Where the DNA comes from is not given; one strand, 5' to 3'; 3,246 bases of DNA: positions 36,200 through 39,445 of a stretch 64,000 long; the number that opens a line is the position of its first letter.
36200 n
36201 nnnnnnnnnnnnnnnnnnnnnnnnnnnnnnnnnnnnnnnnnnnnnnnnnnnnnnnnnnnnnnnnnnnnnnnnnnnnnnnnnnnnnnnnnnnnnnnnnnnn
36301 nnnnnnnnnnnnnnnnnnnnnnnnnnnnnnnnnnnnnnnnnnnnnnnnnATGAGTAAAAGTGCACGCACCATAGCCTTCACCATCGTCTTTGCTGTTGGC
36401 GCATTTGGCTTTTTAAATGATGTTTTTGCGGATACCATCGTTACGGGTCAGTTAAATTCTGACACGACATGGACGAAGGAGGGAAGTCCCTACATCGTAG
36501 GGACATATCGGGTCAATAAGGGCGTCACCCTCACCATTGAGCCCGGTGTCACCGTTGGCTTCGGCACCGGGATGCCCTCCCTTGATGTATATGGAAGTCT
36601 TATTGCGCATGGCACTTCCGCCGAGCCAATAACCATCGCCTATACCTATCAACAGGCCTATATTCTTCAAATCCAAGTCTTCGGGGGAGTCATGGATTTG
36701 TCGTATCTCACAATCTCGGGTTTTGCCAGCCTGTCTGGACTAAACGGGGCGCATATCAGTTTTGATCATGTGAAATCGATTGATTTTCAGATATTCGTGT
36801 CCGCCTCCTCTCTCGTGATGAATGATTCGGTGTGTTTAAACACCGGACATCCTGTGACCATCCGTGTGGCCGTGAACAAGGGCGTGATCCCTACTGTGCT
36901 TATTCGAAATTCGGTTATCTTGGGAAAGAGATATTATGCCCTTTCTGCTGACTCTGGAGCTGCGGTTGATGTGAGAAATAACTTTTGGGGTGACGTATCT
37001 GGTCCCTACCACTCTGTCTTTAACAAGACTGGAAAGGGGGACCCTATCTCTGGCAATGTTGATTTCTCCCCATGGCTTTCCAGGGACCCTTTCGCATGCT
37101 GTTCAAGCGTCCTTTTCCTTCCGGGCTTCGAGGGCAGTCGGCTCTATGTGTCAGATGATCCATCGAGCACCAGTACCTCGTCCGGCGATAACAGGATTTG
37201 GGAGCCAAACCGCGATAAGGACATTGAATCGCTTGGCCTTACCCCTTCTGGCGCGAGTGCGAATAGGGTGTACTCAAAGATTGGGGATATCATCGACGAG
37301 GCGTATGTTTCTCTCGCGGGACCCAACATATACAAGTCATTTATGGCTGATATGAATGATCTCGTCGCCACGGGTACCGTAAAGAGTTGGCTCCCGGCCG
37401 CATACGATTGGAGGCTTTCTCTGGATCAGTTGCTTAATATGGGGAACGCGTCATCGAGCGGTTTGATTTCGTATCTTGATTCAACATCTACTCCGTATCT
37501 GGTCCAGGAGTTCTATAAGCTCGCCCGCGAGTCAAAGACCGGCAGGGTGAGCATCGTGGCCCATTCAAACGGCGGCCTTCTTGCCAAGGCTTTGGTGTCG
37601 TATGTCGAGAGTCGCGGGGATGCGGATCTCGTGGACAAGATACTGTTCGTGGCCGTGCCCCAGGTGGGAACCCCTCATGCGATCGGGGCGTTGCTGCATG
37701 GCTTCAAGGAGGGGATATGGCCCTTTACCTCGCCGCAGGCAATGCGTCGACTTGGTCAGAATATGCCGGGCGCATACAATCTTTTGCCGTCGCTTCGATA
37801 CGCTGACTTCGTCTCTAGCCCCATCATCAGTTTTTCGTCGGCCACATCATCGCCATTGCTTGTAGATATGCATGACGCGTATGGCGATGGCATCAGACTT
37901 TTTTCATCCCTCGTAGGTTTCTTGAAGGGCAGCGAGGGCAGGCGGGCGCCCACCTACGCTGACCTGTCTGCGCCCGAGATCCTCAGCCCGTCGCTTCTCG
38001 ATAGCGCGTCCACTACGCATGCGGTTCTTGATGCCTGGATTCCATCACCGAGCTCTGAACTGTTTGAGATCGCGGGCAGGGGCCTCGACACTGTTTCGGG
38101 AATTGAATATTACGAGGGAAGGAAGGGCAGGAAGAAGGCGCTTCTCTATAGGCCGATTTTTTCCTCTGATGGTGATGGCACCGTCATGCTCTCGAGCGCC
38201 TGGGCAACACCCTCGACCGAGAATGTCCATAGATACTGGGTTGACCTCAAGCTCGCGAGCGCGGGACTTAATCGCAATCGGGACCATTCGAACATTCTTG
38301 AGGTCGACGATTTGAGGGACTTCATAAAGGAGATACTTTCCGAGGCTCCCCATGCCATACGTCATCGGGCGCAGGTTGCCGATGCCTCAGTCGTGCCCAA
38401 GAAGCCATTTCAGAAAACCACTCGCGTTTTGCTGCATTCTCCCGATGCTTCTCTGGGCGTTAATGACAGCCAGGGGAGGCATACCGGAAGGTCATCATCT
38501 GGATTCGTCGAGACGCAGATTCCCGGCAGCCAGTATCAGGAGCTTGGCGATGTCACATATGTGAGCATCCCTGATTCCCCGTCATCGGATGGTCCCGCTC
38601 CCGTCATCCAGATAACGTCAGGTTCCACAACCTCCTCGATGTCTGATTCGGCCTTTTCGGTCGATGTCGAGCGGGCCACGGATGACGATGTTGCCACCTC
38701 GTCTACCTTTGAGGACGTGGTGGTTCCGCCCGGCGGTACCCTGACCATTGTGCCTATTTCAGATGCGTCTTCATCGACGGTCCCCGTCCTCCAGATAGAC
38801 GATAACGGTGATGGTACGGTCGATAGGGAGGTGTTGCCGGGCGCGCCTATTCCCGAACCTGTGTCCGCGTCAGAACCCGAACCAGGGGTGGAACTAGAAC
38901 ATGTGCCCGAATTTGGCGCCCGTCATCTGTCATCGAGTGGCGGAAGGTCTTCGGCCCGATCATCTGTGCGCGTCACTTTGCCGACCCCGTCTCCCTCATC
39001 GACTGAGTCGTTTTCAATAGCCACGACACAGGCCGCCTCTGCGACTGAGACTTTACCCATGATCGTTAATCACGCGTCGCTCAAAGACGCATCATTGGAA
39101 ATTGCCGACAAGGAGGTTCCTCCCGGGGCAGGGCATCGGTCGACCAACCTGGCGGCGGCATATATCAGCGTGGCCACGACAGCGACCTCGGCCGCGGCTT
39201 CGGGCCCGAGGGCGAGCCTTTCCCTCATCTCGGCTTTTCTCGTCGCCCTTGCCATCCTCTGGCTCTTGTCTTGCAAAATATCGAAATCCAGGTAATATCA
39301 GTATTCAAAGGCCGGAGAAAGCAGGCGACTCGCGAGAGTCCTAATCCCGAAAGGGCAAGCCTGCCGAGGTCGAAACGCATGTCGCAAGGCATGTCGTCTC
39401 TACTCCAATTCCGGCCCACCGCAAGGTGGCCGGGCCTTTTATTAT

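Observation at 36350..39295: Beta-helix + LCAT-like alpha/beta-hydrolase + C-terminal anchor fusion protein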

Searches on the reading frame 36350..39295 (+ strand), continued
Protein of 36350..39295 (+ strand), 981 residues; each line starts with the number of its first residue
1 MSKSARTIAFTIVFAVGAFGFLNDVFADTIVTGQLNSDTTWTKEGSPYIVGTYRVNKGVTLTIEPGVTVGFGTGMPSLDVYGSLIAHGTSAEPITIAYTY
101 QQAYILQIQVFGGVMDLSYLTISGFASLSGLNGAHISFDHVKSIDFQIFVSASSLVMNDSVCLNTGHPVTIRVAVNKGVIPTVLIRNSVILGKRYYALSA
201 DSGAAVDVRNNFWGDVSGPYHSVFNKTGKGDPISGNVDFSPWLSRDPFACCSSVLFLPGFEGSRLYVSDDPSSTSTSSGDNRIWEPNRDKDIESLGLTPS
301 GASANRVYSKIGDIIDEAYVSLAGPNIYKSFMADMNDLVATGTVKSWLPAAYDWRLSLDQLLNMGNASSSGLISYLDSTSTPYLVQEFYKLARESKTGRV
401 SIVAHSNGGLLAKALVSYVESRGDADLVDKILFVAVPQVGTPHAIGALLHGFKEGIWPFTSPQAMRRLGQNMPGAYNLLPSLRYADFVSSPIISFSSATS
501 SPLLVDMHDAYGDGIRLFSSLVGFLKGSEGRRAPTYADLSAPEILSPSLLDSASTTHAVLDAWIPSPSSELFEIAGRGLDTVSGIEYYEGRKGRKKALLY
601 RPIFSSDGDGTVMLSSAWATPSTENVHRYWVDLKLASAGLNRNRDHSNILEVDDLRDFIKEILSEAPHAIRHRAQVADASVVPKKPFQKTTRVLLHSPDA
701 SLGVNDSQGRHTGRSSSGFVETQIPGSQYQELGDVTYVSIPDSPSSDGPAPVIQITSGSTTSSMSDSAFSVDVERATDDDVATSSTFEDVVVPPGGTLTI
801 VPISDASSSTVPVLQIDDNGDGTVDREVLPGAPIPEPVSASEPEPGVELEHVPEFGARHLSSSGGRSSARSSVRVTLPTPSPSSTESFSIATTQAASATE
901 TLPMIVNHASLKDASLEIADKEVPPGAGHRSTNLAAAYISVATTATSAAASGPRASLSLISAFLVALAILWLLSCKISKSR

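Call 67: search_protein_families(library=ncbifam, proteins=[P0013, P0040, P0080, P0020, P0002, P0050, P0053, P0099, P0115], max_evalue=1)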
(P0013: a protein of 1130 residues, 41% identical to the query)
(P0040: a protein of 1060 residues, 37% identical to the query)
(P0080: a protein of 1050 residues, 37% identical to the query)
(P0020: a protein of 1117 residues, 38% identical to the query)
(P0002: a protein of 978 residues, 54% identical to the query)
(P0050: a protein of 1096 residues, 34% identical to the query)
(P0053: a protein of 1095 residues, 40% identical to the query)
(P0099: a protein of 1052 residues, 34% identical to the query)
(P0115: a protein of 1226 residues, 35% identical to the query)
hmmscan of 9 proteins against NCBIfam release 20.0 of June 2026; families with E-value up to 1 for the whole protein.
P0013 (1130 aa): 0 families

P0040 (1060 aa): 2 families
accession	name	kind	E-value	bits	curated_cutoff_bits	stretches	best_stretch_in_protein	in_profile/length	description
TIGR04247.1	NosD_copper_fam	subfamily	0.34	9.4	300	0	164-333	146-313/377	nitrous oxide reductase family maturation protein NosD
TIGR03804.1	para_beta_helix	repeat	0.99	9.1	19.45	1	276-308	11-42/44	parallel beta-helix repeat protein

P0080 (1050 aa): 3 families
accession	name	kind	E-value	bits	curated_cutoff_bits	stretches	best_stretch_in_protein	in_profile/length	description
TIGR04247.1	NosD_copper_fam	subfamily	0.0034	16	300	1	104-340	129-316/377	nitrous oxide reductase family maturation protein NosD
TIGR03804.1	para_beta_helix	repeat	0.66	9.7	19.45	0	275-310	9-42/44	parallel beta-helix repeat protein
NF050160.1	CbxlyestCULP6MYC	equivalog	0.67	9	570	1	831-901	208-277/329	carboxylesterase Culp6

P0020 (1117 aa): 1 family
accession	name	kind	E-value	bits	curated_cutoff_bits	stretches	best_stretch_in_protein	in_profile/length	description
TIGR02562.1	cas3_yersinia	equivalog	0.3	8.8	565.95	1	1001-1098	886-984/1110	type I-F CRISPR-associated helicase Cas3f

P0002 (978 aa): 0 families

P0050 (1096 aa): 3 families
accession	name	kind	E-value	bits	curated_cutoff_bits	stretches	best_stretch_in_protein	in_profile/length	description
NF047446.1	barrel_OmpL47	domain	6e-19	68.3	40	1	874-942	1-68/68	OmpL47-type beta-barrel domain-containing protein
NF047441.1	Lepto_OmpL47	equivalog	2.5e-12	47.1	250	1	878-966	75-160/336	multi-beta-barrel domain surface protein OmpL47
NF007954.0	PRK10673.1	equivalog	0.0081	15.5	399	1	396-450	65-115/255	esterase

P0053 (1095 aa): 0 families

P0099 (1052 aa): 1 family
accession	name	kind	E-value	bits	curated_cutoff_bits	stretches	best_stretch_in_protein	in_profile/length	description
NF007912.0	PRK10625.1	equivalog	0.13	11.6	415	1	455-536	102-182/346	NADP(H)-dependent aldo-keto reductase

P0115 (1226 aa): 2 families
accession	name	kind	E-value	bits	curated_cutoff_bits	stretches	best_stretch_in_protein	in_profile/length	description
NF038114.1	rightmost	domain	2.2e-27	95.6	35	1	1107-1223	1-110/113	PxKF domain-containing protein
NF005040.0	PRK06457.1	equivalog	0.22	9.8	788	1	975-1025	82-132/549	pyruvate dehydrogenase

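Call 76: search_protein_families(library=pfam, proteins=[P0034, P0045, P0037, P0033, P0013, P0080, P0002], max_evalue=0.001)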
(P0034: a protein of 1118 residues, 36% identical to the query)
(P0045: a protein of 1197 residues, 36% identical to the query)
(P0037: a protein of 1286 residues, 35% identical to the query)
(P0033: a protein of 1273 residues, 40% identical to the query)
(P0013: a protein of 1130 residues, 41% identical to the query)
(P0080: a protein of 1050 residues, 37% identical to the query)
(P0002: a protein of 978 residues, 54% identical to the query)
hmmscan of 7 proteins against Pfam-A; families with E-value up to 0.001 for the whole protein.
P0034 (1118 aa): 3 families
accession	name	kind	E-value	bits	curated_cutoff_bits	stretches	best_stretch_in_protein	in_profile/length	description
PF02450.21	LCAT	-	9.8e-13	48.5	21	1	369-644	88-355/392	Lecithin:cholesterol acyltransferase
PF24096.1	DUF7379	-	5.1e-05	23.7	33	1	416-467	65-118/191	Domain of unknown function (DUF7379)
PF07819.20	PGAP1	-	0.00085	19.6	24.3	0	414-466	83-134/233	PGAP1-like alpha/beta domain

P0045 (1197 aa): 2 families
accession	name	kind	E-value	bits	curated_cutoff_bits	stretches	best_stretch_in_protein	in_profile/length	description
PF02450.21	LCAT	-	5.5e-09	36.2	21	1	581-760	63-208/392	Lecithin:cholesterol acyltransferase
PF24096.1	DUF7379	-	5.1e-06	27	33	1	653-709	61-116/191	Domain of unknown function (DUF7379)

P0037 (1286 aa): 5 families
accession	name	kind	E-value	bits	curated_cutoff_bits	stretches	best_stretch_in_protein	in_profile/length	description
PF02450.21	LCAT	-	1.5e-15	57.8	21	1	570-868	66-355/392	Lecithin:cholesterol acyltransferase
PF18676.6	MBG_2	-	1.5e-13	51.5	25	1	1082-1161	1-72/72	MBG domain (YGX type)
PF24096.1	DUF7379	-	1.1e-06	29.1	33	1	618-690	45-118/191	Domain of unknown function (DUF7379)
PF07819.20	PGAP1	-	3.5e-06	27.4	24.3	1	632-713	77-158/233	PGAP1-like alpha/beta domain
PF02089.21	Palm_thioest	-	0.00068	19.9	26.8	0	639-753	63-165/254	Palmitoyl protein thioesterase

P0033 (1273 aa): 6 families
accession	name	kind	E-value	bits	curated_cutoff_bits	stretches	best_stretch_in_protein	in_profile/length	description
PF13229.12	Beta_helix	-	2.9e-21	76.2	25.9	2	297-444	9-149/158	Right handed beta helix region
PF02450.21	LCAT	-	1.4e-10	41.4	21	1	548-741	38-208/392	Lecithin:cholesterol acyltransferase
PF05048.19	NosD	-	1.9e-09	37.7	23.6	1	312-443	39-159/212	Periplasmic copper-binding protein (NosD)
PF24096.1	DUF7379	-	1.9e-06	28.4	33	1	637-696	60-118/191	Domain of unknown function (DUF7379)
PF07819.20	PGAP1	-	0.00058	20.1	24.3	0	643-695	86-134/233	PGAP1-like alpha/beta domain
PF02089.21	Palm_thioest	-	0.00065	19.9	26.8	0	645-744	70-151/254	Palmitoyl protein thioesterase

P0013 (1130 aa): 3 families
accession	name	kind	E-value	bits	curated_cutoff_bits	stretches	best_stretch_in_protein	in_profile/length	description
PF02450.21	LCAT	-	2.6e-10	40.5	21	1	483-664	38-204/392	Lecithin:cholesterol acyltransferase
PF13229.12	Beta_helix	-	1.8e-08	34.6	25.9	1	240-397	3-157/158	Right handed beta helix region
PF24096.1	DUF7379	-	1.1e-05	25.9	33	1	569-627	59-118/191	Domain of unknown function (DUF7379)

P0080 (1050 aa): 7 families
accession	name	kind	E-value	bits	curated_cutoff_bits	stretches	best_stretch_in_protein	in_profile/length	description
PF13229.12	Beta_helix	-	1.6e-22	80.3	25.9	3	171-329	2-157/158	Right handed beta helix region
PF02450.21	LCAT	-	1.1e-14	54.9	21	1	454-732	72-356/392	Lecithin:cholesterol acyltransferase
PF05048.19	NosD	-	1.1e-08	35.2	23.6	2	168-311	37-173/212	Periplasmic copper-binding protein (NosD)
PF24096.1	DUF7379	-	1.6e-05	25.4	33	1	510-562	58-115/191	Domain of unknown function (DUF7379)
PF07819.20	PGAP1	-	2.1e-05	24.8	24.3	1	514-570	85-140/233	PGAP1-like alpha/beta domain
PF05990.18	DUF900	-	0.00041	20.3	20.5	1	501-555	75-133/232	Alpha/beta hydrolase of unknown function (DUF900)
PF06259.18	Abhydrolase_8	-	0.00063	19.9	20.5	0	503-564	91-149/178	Alpha/beta hydrolase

P0002 (978 aa): 2 families
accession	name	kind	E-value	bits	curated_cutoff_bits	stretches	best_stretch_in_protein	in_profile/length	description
PF02450.21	LCAT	-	2.2e-11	44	21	1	393-621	112-355/392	Lecithin:cholesterol acyltransferase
PF24096.1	DUF7379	-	7e-06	26.5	33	1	398-449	65-118/191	Domain of unknown function (DUF7379)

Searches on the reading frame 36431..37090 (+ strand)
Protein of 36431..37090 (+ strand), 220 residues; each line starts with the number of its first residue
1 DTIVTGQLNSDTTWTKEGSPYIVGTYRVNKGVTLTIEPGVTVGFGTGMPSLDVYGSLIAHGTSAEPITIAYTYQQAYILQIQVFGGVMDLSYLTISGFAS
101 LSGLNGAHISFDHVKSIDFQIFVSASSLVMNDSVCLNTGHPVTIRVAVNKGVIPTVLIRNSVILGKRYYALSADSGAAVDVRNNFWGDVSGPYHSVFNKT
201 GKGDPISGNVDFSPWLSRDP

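Call 55: predict_structure(alignment_id=A3)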
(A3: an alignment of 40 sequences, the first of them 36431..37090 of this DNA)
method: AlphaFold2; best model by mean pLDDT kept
length: 220 residues; sequences in the alignment: 40
mean_pLDDT: 95.4   pTM: 0.90
mean pLDDT of the five models: 95.4, 95.4, 95.2, 95.1, 94.9
residues with pLDDT >= 90: 195; 70-90: 22; 50-70: 3; < 50: 0
segments of 3 or more residues with pLDDT < 50: none
pLDDT, mean of each block of 10 residues (from residue 1): 95 98 97 99 92 98 98 77 98 92 97 95 98 92 96 98 93 97 98 98 97 98
secondary structure, 60 per line:
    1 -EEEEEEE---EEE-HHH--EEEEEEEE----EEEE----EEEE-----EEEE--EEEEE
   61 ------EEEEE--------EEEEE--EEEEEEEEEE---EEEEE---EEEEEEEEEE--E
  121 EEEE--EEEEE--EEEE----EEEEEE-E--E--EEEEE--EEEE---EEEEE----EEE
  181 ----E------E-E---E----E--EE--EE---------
elements in order: E2-8 E12-14 E21-28 E33-36 E41-44 E50-53 E56-60 E67-71 E80-84 E87-96 E100-104 E108-117 E120-124 E127-131 E134-137 E142-147 E155-159 E162-165 E169-173 E178-180

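Call 57: fold_search(model_id=the predicted structure, library=pdb)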
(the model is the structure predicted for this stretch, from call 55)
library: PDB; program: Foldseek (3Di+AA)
matches with E <= 10: 244; with E <= 0.001: 0
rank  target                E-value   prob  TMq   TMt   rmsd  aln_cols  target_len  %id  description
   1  6kfn                  1.7e-02  0.47  0.25  0.21  12.6       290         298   15  Crystal structure of alginate lyase from Paenibacillus sp. str. FPU-7 (released 2019-10-30)
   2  1ru4                  3.1e-02  0.60  0.31  0.21  10.9       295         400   12  Crystal structure of pectate lyase Pel9A (released 2004-04-13)
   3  7xzd_B                4.5e-02  0.51  0.33  0.19  13.3       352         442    9  Mutant (F179A) of the N-terminal domain of fucoidan lyase FdlA (released 2022-09-28)
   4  7xzc_B                5.0e-02  0.57  0.35  0.20  12.3       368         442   10  Mutant (R240A) of the N-terminal domain of fucoidan lyase FdlA (released 2022-09-28)
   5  7xz7_A                9.3e-02  0.33  0.28  0.16  13.0       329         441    9  Mutant (D137A) of the N-terminal domain of fucoidan lyase FdlA (released 2022-09-28)
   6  7xz9_A                1.1e-01  0.25  0.31  0.18  13.2       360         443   10  Mutant (E236A) of the N-terminal domain of fucoidan lyase FdlA (released 2022-09-28)
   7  5olq_C                1.5e-01  0.57  0.39  0.23  10.4       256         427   11  Rhamnogalacturonan lyase (released 2017-11-29)
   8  7xzc_A                1.6e-01  0.23  0.31  0.18  13.5       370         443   10  Mutant (R240A) of the N-terminal domain of fucoidan lyase FdlA (released 2022-09-28)
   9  7xza_A                1.7e-01  0.44  0.37  0.21  11.1       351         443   10  Mutant (Y242F) of the N-terminal domain of fucoidan lyase FdlA (released 2022-09-28)
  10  7xzd_A                1.7e-01  0.30  0.34  0.20  12.2       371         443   10  Mutant (F179A) of the N-terminal domain of fucoidan lyase FdlA (released 2022-09-28)
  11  7xzb_A                2.0e-01  0.66  0.41  0.23   9.3       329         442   12  Mutant (Y242A) of the N-terminal domain of fucoidan lyase FdlA (released 2022-09-28)
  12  7xzf_A                2.0e-01  0.28  0.33  0.19  13.0       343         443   11  Wild type of the N-terminal domain of fucoidan lyase FdlA (released 2022-09-28)
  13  7dmk_C                2.1e-01  0.38  0.41  0.16  11.1       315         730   10  PL6 alginate lyase BcAlyPL6 (released 2021-10-06)
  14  6fi2_A                2.3e-01  0.35  0.35  0.23  11.7       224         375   14  VexL: A periplasmic depolymerase provides new insight into ABC transporter-dependent secretion of bacterial capsular p (released 2018-05-02)
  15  5olq_A                2.5e-01  0.30  0.33  0.20  11.2       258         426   12  Rhamnogalacturonan lyase (released 2017-11-29)
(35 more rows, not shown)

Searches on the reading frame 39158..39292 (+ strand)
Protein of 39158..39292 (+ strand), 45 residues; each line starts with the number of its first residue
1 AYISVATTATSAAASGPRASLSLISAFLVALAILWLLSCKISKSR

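Call 70: find_homologous_proteins(query=A5, max_evalue=10)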
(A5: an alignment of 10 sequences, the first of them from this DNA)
Query A5 (10 sequences): 163 candidates shared short words with the query, none scored E <= 10.
